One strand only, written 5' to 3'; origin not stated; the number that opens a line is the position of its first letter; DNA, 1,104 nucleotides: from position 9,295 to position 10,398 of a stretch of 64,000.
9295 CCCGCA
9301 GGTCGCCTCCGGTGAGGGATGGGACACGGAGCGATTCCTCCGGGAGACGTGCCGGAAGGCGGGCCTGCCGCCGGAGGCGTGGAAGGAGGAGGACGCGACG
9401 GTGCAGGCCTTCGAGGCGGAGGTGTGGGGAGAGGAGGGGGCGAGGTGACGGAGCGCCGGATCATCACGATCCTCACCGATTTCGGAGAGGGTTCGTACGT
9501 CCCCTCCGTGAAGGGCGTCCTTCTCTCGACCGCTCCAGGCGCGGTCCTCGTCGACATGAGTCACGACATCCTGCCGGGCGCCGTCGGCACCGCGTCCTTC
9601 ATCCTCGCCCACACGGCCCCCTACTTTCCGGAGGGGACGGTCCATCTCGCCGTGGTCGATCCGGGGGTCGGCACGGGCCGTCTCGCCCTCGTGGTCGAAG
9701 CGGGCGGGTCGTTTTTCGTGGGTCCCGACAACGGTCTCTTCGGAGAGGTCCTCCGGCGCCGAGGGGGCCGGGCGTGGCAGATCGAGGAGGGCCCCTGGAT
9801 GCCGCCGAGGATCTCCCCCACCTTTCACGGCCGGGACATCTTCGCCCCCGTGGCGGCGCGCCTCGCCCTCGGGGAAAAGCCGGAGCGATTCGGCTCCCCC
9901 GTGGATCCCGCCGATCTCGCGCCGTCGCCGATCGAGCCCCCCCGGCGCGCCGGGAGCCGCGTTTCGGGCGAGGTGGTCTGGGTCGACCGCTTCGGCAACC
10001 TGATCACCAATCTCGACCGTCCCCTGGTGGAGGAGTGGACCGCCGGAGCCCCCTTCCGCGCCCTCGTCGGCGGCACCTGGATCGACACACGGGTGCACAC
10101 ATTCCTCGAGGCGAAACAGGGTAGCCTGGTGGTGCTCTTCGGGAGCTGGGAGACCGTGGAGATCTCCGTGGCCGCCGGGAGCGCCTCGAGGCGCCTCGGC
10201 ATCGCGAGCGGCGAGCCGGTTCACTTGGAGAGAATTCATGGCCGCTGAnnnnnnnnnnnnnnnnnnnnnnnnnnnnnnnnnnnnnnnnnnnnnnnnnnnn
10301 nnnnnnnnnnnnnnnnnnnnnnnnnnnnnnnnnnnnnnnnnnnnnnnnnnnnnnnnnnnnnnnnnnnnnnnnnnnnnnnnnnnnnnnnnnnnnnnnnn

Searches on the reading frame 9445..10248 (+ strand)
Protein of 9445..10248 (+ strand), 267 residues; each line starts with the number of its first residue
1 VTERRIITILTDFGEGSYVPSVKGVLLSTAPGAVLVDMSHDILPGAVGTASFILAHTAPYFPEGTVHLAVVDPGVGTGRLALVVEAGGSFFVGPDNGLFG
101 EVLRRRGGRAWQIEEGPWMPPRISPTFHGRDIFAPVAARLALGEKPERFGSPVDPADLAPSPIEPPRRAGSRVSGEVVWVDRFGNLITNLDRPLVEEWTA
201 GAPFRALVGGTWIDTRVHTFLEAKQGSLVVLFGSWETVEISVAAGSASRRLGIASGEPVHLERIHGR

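Call 3: search_protein_families(library=ncbifam, proteins=[window:9445-10248:+], max_evalue=0.001)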
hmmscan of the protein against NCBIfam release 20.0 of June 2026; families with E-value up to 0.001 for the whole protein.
window:9445-10248:+ (267 aa): 3 families
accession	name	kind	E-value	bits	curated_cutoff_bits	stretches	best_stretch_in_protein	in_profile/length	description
NF058624.1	RSAMHdlseTHET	equivalog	1.9e-58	198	350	1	7-261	3-249/250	(R)-S-adenosyl-L-methionine hydrolase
NF053629.1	RSAMPyrc0463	equivalog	9.8e-45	153.1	470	1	6-260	1-252/256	(R)-S-adenosyl-L-methionine hydrolase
TIGR04507.1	fluorinase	equivalog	2.1e-13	50.3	400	2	87-199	101-216/286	adenosyl-fluoride synthase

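Call 4: search_protein_families(library=pfam, proteins=[window:9445-10248:+], max_evalue=0.001)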
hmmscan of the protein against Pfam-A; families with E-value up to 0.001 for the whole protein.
window:9445-10248:+ (267 aa): 2 families
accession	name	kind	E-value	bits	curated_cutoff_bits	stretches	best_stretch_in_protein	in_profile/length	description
PF01887.21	SAM_HAT_N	-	9.2e-50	168.6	26.3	1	7-150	1-145/145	SAM hydroxide adenosyltransferase N-terminal domain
PF20257.3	SAM_HAT_C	-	1.3e-19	70.7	25.5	1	175-259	1-83/84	SAM hydroxide adenosyltransferase C-terminal domain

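Call 9: find_encoding_contigs(protein=window:9445-10248:+, flank=10000, max_places=10)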
Protein window:9445-10248:+ (267 aa): no gene with exactly this product is on record in the collection.

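Call 11: find_homologous_proteins(query=window:9445-10248:+, max_evalue=1e-20)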
Query window:9445-10248:+ (267 aa): 7984 proteins with E <= 1e-20 among 8000 candidates; the best 120 are listed.
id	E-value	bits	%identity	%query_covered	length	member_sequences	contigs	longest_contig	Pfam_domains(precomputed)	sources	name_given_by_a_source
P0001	4.2e-173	593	100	100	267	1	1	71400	PF01887.22,PF20257.4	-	-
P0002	1.8e-145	502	82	100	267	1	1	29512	PF01887.22,PF20257.4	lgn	-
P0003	2.1e-135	469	78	100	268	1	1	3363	PF01887.22,PF20257.4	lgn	-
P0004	1.5e-126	440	75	98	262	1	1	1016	PF01887.22,PF20257.4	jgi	jgi:hypothetical protein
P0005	1.5e-124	434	73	98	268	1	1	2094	PF01887.22,PF20257.4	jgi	-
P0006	4.9e-121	422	71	99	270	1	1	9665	PF01887.22,PF20257.4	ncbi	-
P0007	6.2e-119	415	71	99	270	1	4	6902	PF01887.22,PF20257.4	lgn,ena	-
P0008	2.0e-118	413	71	98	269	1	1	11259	PF01887.22,PF20257.4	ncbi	ncbi:MAG: SAM-dependent chlorinase/fluorinase [Candidatus Eisenbacteria bacterium]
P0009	2.1e-118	413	69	98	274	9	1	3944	PF01887.22,PF20257.4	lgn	-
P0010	1.9e-117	410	71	99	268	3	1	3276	PF01887.22,PF20257.4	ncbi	-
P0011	4.9e-115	402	68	100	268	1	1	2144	PF01887.22,PF20257.4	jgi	-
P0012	1.7e-113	397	68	99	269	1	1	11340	PF01887.22,PF20257.4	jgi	jgi:hypothetical protein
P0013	1.4e-112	394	65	99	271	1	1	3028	PF01887.22,PF20257.4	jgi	-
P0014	1.9e-112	394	66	100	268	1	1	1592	PF01887.22,PF20257.4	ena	-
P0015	6.2e-112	392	67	100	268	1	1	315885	PF01887.22,PF20257.4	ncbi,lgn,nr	ncbi:MAG: SAM-dependent chlorinase/fluorinase [Candidatus Eisenbacteria bacterium]|nr:SAM-dependent 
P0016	7.0e-112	392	66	100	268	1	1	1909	PF01887.22,PF20257.4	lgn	-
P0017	1.3e-108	381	64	100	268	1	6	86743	PF01887.22,PF20257.4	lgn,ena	-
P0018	3.9e-101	357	62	100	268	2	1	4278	PF01887.22,PF20257.4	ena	-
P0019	7.6e-96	339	61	99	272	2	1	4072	PF01887.22,PF20257.4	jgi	-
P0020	2.6e-91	324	56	99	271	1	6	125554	PF01887.22,PF20257.4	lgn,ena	-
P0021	8.5e-87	310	54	98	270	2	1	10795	PF01887.22,PF20257.4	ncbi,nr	ncbi:MAG: SAM-dependent chlorinase/fluorinase [Gemmatimonadetes bacterium]|nr:SAM-dependent chlorina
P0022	3.1e-86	308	54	100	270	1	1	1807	PF01887.22,PF20257.4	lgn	-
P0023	1.1e-85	306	54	99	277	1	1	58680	PF01887.22,PF20257.4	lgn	-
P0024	4.9e-85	304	58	96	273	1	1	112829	PF01887.22,PF20257.4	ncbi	-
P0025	1.9e-66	243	50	96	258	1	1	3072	PF01887.22,PF20257.4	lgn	-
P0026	5.0e-64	235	47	98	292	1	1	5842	PF01887.22,PF20257.4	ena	-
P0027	1.5e-63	233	49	96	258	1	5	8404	PF01887.22,PF20257.4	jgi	jgi:S-adenosylmethionine hydrolase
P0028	1.5e-62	230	48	97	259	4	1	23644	PF01887.22,PF20257.4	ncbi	-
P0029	6.4e-62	228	46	96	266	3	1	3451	PF01887.22,PF20257.4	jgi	-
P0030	5.3e-60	222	49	96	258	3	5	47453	PF01887.22,PF20257.4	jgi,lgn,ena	jgi:hypothetical protein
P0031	6.1e-60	222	48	97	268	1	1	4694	PF01887.22,PF20257.4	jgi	jgi:S-adenosylmethionine hydrolase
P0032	9.6e-60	221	46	99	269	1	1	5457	PF01887.22,PF20257.4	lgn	-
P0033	1.4e-59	220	47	97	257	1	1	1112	PF01887.22,PF20257.4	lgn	-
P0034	2.1e-59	220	48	97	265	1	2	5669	PF01887.22,PF20257.4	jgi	jgi:S-adenosyl-L-methionine hydrolase (adenosine-forming)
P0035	3.4e-59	219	45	95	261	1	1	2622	PF01887.22,PF20257.4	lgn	-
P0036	4.0e-59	219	45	97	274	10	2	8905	PF01887.22,PF20257.4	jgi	jgi:S-adenosylmethionine hydrolase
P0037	5.8e-59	218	46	96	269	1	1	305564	PF01887.22,PF20257.4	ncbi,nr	ncbi:MAG: SAM-dependent chlorinase/fluorinase [Desulfobacterota bacterium]|nr:SAM-dependent chlorina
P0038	6.7e-59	218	48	98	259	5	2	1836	PF01887.22,PF20257.4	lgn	-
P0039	1.3e-58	217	47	96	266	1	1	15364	PF01887.22,PF20257.4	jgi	jgi:hypothetical protein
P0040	2.6e-58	216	48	95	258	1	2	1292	PF01887.22,PF20257.4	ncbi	-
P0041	3.3e-58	216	46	96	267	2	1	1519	PF01887.22,PF20257.4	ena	-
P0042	3.3e-58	216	46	96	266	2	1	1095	PF01887.22,PF20257.4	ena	-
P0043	3.8e-58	216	47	97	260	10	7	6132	PF01887.22,PF20257.4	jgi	jgi:S-adenosylmethionine hydrolase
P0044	4.0e-58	216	48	97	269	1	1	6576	PF01887.22,PF20257.4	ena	-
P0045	4.3e-58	215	48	97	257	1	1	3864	PF01887.22,PF20257.4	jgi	jgi:hypothetical protein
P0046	5.1e-58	215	47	96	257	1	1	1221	PF01887.22,PF20257.4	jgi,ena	-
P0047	5.5e-58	215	46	98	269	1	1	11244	PF01887.22,PF20257.4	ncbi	-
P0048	8.8e-58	214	46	98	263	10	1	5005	PF01887.22,PF20257.4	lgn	-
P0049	1.0e-57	214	45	97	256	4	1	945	PF01887.22,PF20257.4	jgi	jgi:S-adenosylmethionine hydrolase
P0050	1.1e-57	214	47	97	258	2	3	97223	PF01887.22,PF20257.4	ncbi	ncbi:MAG: SAM hydrolase/SAM-dependent halogenase family protein [Anaerolineae bacterium]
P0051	1.1e-57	214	46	96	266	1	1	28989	PF01887.22,PF20257.4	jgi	jgi:hypothetical protein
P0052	1.3e-57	214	46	96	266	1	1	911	PF01887.22,PF20257.4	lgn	-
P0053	1.3e-57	214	46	96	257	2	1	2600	PF01887.22,PF20257.4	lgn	-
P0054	1.5e-57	214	45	94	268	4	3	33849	PF01887.22,PF20257.4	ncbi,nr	ncbi:MAG: SAM-dependent chlorinase/fluorinase [Deltaproteobacteria bacterium]|nr:SAM-dependent chlor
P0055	1.7e-57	214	47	97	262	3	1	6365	PF01887.22,PF20257.4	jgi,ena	-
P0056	2.0e-57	213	46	97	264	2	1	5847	PF01887.22,PF20257.4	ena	-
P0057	2.2e-57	213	46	96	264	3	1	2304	PF01887.22,PF20257.4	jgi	jgi:S-adenosylmethionine hydrolase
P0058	2.5e-57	213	49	97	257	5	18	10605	PF01887.22,PF20257.4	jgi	jgi:S-adenosylmethionine hydrolase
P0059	4.0e-57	212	44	96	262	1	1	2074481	PF01887.22,PF20257.4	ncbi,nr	ncbi:MAG: SAM-dependent chlorinase/fluorinase [Syntrophobacterales bacterium]|nr:MAG: SAM-dependent 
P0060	5.1e-57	212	47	98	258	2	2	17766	PF01887.22,PF20257.4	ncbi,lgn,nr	ncbi:MAG: Adenosyl-chloride synthase [Chloroflexi bacterium ADurb.Bin325]|nr:MAG: Adenosyl-chloride 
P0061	5.1e-57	212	45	96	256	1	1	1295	PF01887.22,PF20257.4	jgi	jgi:S-adenosylmethionine hydrolase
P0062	5.3e-57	212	47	97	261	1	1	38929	PF01887.22,PF20257.4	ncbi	-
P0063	6.1e-57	212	48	98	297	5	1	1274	PF01887.22,PF20257.4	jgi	-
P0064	6.3e-57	212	47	96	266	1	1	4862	PF01887.22,PF20257.4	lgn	-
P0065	7.8e-57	211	46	96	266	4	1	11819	PF01887.22,PF20257.4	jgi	jgi:S-adenosylmethionine hydrolase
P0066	8.1e-57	211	47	97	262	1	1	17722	PF01887.22,PF20257.4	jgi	-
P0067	9.8e-57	211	48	95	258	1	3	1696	PF01887.22,PF20257.4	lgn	-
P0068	1.0e-56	211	45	97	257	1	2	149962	PF01887.22,PF20257.4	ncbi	-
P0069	1.3e-56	211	46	97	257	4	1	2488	PF01887.22,PF20257.4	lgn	-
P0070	1.4e-56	211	43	96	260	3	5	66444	PF01887.22,PF20257.4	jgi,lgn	jgi:S-adenosylmethionine hydrolase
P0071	1.6e-56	210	46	98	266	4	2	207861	PF01887.22,PF20257.4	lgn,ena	-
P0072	1.7e-56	210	43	98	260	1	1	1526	PF01887.22,PF20257.4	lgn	-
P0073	2.2e-56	210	45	97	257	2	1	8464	PF01887.22,PF20257.4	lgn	-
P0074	2.3e-56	210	47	96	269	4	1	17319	PF01887.22,PF20257.4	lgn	-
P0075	2.4e-56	210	47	97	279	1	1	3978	PF01887.22,PF20257.4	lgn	-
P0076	2.7e-56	210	44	95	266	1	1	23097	PF01887.22,PF20257.4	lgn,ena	-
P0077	2.8e-56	210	47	98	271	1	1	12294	PF01887.22,PF20257.4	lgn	-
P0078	3.2e-56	209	46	99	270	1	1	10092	PF01887.22,PF20257.4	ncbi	-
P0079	3.8e-56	209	46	97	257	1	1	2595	PF01887.22,PF20257.4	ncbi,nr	ncbi:MAG: SAM-dependent chlorinase/fluorinase [Anaerolineae bacterium]|nr:SAM-dependent chlorinase/f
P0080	4.8e-56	209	45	97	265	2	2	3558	PF01887.22,PF20257.4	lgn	-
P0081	5.1e-56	209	50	96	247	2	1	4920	PF01887.22,PF20257.4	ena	-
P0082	5.6e-56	209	47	96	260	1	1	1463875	PF01887.22,PF20257.4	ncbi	ncbi:MAG: SAM-dependent chlorinase/fluorinase [Bryobacteraceae bacterium]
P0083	6.2e-56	208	45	97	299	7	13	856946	PF01887.22,PF20257.4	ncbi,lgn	-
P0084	7.6e-56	208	46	97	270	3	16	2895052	PF01887.22,PF20257.4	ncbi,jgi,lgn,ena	jgi:S-adenosylmethionine hydrolase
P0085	7.8e-56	208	44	96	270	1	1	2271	PF01887.22,PF20257.4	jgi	jgi:S-adenosylmethionine hydrolase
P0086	8.1e-56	208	46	97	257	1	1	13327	PF01887.22,PF20257.4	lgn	-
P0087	8.3e-56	208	47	97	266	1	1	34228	PF01887.22,PF20257.4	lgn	-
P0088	8.9e-56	208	47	96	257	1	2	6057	PF01887.22,PF20257.4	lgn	-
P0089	9.4e-56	208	45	89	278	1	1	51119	PF01887.22,PF20257.4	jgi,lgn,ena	-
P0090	9.6e-56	208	46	97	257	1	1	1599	PF01887.22,PF20257.4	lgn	-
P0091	9.6e-56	208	50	95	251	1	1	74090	PF01887.22,PF20257.4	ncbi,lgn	-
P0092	1.0e-55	208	46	96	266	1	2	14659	PF01887.22,PF20257.4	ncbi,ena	-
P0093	1.3e-55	207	45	96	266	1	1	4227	PF01887.22,PF20257.4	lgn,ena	-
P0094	1.5e-55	207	47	96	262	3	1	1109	PF01887.22,PF20257.4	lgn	-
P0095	1.7e-55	207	44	97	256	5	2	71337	PF01887.22,PF20257.4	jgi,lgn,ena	jgi:hypothetical protein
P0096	1.8e-55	207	45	95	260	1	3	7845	PF01887.22,PF20257.4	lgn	-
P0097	1.9e-55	207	44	94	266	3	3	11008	PF01887.22,PF20257.4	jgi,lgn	jgi:hypothetical protein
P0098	2.0e-55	207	45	96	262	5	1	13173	PF01887.22,PF20257.4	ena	-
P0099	2.1e-55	207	44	96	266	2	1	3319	PF01887.22,PF20257.4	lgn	-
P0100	2.3e-55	207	43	96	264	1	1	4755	PF01887.22,PF20257.4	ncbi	-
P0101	2.3e-55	207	45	96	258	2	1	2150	PF01887.22,PF20257.4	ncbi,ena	-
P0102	2.5e-55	206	47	97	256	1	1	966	PF01887.22,PF20257.4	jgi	jgi:hypothetical protein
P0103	2.5e-55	206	45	96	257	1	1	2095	PF01887.22,PF20257.4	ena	-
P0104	2.5e-55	206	46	97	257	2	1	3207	PF01887.22,PF20257.4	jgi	jgi:S-adenosyl-L-methionine hydrolase (adenosine-forming)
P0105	2.6e-55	206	47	97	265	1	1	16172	PF01887.22,PF20257.4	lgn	-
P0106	2.6e-55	206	46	96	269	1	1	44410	PF01887.22,PF20257.4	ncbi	-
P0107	2.7e-55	206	48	96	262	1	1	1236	PF01887.22,PF20257.4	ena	-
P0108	2.7e-55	206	45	96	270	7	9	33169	PF01887.22,PF20257.4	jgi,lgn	-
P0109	2.8e-55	206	49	95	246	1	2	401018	PF01887.22,PF20257.4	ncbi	-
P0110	2.9e-55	206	42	96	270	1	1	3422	PF01887.22,PF20257.4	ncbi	-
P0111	3.5e-55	206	44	96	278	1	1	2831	PF01887.22,PF20257.4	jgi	-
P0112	3.9e-55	206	44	96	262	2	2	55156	PF01887.22,PF20257.4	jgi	-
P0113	4.1e-55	206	43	97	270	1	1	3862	PF01887.22,PF20257.4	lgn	-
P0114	4.1e-55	206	44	98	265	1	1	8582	PF01887.22,PF20257.4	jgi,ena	-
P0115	4.6e-55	206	51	94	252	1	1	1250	PF01887.22,PF20257.4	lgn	-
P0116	4.6e-55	206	45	93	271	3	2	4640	PF01887.22,PF20257.4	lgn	-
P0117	5.1e-55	205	46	95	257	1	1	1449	PF01887.22,PF20257.4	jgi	jgi:S-adenosylmethionine hydrolase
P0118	5.3e-55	205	43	99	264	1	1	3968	PF01887.22,PF20257.4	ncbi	ncbi:MAG: S-adenosyl-l-methionine hydroxide adenosyltransferase family protein [bacterium]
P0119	5.5e-55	205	42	97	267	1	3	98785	PF01887.22,PF20257.4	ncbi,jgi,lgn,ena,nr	ncbi:MAG TPA: hypothetical protein EYP53_08920 [Candidatus Latescibacteria bacterium]|nr:hypothetica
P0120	6.3e-55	205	50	94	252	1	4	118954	PF01887.22,PF20257.4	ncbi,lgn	-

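Call 12: find_encoding_contigs(protein=P0015, flank=10000, max_places=3)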
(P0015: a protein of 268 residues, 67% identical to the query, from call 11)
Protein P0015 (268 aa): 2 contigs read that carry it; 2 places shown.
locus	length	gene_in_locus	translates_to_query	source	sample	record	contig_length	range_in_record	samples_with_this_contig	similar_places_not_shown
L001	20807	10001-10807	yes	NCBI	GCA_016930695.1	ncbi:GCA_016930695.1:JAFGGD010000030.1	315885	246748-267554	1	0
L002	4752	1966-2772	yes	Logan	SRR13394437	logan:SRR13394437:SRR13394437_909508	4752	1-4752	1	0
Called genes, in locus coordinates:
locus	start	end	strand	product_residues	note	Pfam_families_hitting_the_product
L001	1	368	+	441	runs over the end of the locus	PF03331:LpxC, PF07977:FabA, PF22817:ApeP-like (weak), PF22818:ApeI-like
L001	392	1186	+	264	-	PF25087:GMPPB_C (weak), PF25084:LbH_EIF2B (faint), PF00132:Hexapep, PF13720:Acetyltransf_11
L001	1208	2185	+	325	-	PF01408:GFO_IDH_MocA, PF22725:GFO_IDH_MocA_C3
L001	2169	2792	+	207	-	PF04191:PEMT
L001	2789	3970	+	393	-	PF02684:LpxB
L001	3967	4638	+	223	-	PF04028:DUF374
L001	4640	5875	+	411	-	PF04413:Glycos_transf_N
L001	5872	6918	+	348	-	PF02606:LpxK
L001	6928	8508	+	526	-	PF00890:FAD_binding_2, PF01266:DAO (faint), PF07992:Pyr_redox_2 (faint), PF02910:Succ_DH_flav_C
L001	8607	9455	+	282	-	PF01875:Memo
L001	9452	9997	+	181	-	PF01871:AMMECR1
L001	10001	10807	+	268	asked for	PF01887:SAM_HAT_N, PF20257:SAM_HAT_C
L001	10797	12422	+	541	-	PF10079:Rossmann-like_BshC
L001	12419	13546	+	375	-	PF13439:Glyco_transf_4, PF13477:Glyco_trans_4_2, PF13579:Glyco_trans_4_4, PF20706:GT4-conflict, PF00534:Glycos_transf_1, PF13692:Glyco_trans_1_4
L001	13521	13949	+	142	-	-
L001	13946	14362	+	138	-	PF00011:HSP20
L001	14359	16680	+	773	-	PF02190:LON_substr_bdg, PF00004:AAA, PF07728:AAA_5 (weak), PF22667:Lon_lid, PF05362:Lon_C, PF13541:ChlI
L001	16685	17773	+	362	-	PF01075:Glyco_transf_9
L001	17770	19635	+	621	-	PF00664:ABC_membrane, PF02463:SMC_N (faint), PF00005:ABC_tran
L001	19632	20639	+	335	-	PF01075:Glyco_transf_9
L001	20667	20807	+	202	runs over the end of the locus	PF08645:PNK3P (weak), PF12710:HAD (faint), PF13344:Hydrolase_6 (faint), PF13419:HAD_2 (faint), PF00702:Hydrolase (weak), PF13242:Hydrolase_like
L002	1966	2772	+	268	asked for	PF01887:SAM_HAT_N, PF20257:SAM_HAT_C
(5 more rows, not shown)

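Call 13: find_encoding_contigs(protein=P0002, flank=10000, max_places=3)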
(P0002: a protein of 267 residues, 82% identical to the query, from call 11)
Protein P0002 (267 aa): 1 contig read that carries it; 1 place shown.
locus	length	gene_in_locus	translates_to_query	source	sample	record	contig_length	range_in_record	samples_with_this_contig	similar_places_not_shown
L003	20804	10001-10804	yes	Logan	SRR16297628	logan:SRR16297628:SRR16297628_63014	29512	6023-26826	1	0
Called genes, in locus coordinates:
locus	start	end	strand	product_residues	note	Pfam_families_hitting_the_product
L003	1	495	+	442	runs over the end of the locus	PF03331:LpxC, PF07977:FabA, PF22817:ApeP-like (weak), PF22818:ApeI-like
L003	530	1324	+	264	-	PF25084:LbH_EIF2B (faint), PF25087:GMPPB_C (weak), PF00132:Hexapep (weak), PF13720:Acetyltransf_11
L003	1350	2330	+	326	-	PF01408:GFO_IDH_MocA, PF22725:GFO_IDH_MocA_C3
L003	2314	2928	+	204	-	PF04191:PEMT (weak)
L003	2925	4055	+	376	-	PF02684:LpxB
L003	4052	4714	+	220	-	PF04028:DUF374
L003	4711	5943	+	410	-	PF04413:Glycos_transf_N, PF00534:Glycos_transf_1 (weak)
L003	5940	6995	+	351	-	PF02606:LpxK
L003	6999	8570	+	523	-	PF00890:FAD_binding_2, PF07992:Pyr_redox_2 (faint), PF02910:Succ_DH_flav_C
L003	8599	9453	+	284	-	PF01875:Memo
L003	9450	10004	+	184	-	PF01871:AMMECR1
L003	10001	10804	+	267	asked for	PF01887:SAM_HAT_N, PF20257:SAM_HAT_C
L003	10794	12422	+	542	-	PF10079:Rossmann-like_BshC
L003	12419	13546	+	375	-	PF13439:Glyco_transf_4, PF13477:Glyco_trans_4_2, PF13579:Glyco_trans_4_4, PF20706:GT4-conflict, PF00534:Glycos_transf_1, PF13692:Glyco_trans_1_4, PF13524:Glyco_trans_1_2 (weak)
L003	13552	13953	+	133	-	-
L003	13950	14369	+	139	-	PF00011:HSP20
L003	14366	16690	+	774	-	PF02190:LON_substr_bdg, PF00004:AAA, PF07728:AAA_5, PF22667:Lon_lid, PF05362:Lon_C, PF13541:ChlI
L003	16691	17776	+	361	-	PF01075:Glyco_transf_9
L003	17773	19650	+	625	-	PF00664:ABC_membrane, PF02463:SMC_N (faint), PF00005:ABC_tran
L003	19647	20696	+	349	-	PF01075:Glyco_transf_9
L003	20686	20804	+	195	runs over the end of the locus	PF00702:Hydrolase (weak), PF13419:HAD_2 (weak), PF13242:Hydrolase_like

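Call 14: find_encoding_contigs(protein=P0020, flank=10000, max_places=3)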
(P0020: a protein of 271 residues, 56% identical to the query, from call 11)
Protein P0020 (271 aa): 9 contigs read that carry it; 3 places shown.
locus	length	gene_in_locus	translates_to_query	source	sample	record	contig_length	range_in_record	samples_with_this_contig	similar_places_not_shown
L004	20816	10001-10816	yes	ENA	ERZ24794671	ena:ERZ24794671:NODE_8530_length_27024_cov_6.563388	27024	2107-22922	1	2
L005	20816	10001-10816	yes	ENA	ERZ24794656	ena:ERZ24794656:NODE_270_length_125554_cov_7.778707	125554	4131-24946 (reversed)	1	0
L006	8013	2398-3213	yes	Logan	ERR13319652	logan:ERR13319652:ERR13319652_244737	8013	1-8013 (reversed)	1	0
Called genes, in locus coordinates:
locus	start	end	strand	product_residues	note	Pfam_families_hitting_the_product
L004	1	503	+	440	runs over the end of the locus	PF03331:LpxC, PF22817:ApeP-like, PF07977:FabA, PF22818:ApeI-like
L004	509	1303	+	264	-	PF00132:Hexapep (weak), PF25084:LbH_EIF2B (faint), PF25087:GMPPB_C (weak), PF00132:Hexapep (weak), PF13720:Acetyltransf_11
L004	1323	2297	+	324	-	PF01408:GFO_IDH_MocA, PF02826:2-Hacid_dh_C (weak), PF22725:GFO_IDH_MocA_C3, PF02894:GFO_IDH_MocA_C (faint)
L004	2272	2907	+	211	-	PF04191:PEMT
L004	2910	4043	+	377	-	PF02684:LpxB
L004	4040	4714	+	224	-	PF04028:DUF374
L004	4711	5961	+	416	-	PF04413:Glycos_transf_N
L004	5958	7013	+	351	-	PF02606:LpxK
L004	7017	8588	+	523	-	PF00890:FAD_binding_2, PF07992:Pyr_redox_2 (faint), PF02910:Succ_DH_flav_C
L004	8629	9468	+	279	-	PF01875:Memo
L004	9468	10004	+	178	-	PF01871:AMMECR1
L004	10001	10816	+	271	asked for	PF01887:SAM_HAT_N, PF20257:SAM_HAT_C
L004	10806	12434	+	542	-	PF10079:Rossmann-like_BshC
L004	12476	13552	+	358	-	PF13439:Glyco_transf_4, PF13477:Glyco_trans_4_2, PF13579:Glyco_trans_4_4, PF20706:GT4-conflict, PF00534:Glycos_transf_1, PF13692:Glyco_trans_1_4, PF13524:Glyco_trans_1_2 (weak)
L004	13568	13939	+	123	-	-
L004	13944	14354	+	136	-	PF00011:HSP20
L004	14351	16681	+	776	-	PF02190:LON_substr_bdg, PF00004:AAA, PF07728:AAA_5 (weak), PF22667:Lon_lid, PF05362:Lon_C, PF13541:ChlI (weak)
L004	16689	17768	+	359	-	PF01075:Glyco_transf_9 (weak)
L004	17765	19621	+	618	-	PF00664:ABC_membrane, PF13191:AAA_16 (faint), PF00005:ABC_tran, PF02463:SMC_N (faint)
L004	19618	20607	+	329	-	PF01075:Glyco_transf_9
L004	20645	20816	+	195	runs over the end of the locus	PF00702:Hydrolase, PF12710:HAD (weak), PF13344:Hydrolase_6 (faint), PF13419:HAD_2 (weak), PF13242:Hydrolase_like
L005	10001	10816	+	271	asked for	PF01887:SAM_HAT_N, PF20257:SAM_HAT_C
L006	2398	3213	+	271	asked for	PF01887:SAM_HAT_N, PF20257:SAM_HAT_C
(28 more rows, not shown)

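Call 25: find_encoding_contigs(protein=P0024, flank=10000, max_places=2)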
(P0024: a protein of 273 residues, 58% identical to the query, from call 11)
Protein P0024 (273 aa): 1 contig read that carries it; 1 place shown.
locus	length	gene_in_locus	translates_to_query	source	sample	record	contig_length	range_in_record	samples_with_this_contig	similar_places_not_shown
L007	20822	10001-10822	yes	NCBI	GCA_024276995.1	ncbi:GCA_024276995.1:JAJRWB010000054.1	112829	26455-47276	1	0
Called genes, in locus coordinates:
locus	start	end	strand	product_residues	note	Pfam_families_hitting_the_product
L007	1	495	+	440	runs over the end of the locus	PF03331:LpxC, PF22817:ApeP-like, PF07977:FabA, PF22818:ApeI-like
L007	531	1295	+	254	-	PF25084:LbH_EIF2B (faint), PF25087:GMPPB_C, PF00132:Hexapep (weak), PF13720:Acetyltransf_11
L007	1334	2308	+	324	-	PF01408:GFO_IDH_MocA, PF22725:GFO_IDH_MocA_C3, PF02894:GFO_IDH_MocA_C (weak)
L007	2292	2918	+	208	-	PF04191:PEMT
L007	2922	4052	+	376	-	PF02684:LpxB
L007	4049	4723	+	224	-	PF04028:DUF374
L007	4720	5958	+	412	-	PF04413:Glycos_transf_N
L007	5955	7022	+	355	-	PF02606:LpxK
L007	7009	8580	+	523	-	PF00890:FAD_binding_2, PF01266:DAO (faint), PF02910:Succ_DH_flav_C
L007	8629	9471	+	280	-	PF01875:Memo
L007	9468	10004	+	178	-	PF01871:AMMECR1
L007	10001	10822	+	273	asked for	PF01887:SAM_HAT_N, PF20257:SAM_HAT_C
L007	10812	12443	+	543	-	PF10079:Rossmann-like_BshC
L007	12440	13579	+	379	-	PF13439:Glyco_transf_4, PF13477:Glyco_trans_4_2, PF13579:Glyco_trans_4_4, PF20706:GT4-conflict, PF00534:Glycos_transf_1, PF13692:Glyco_trans_1_4, PF13524:Glyco_trans_1_2 (weak)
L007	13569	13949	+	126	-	-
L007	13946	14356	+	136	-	PF00011:HSP20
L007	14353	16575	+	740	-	PF02190:LON_substr_bdg, PF00004:AAA, PF07728:AAA_5 (faint), PF22667:Lon_lid, PF05362:Lon_C, PF13541:ChlI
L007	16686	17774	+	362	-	PF01075:Glyco_transf_9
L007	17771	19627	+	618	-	PF00664:ABC_membrane, PF00005:ABC_tran, PF02463:SMC_N (weak)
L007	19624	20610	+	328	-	PF01075:Glyco_transf_9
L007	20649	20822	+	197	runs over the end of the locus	PF00702:Hydrolase (weak), PF13242:Hydrolase_like, PF13419:HAD_2 (weak)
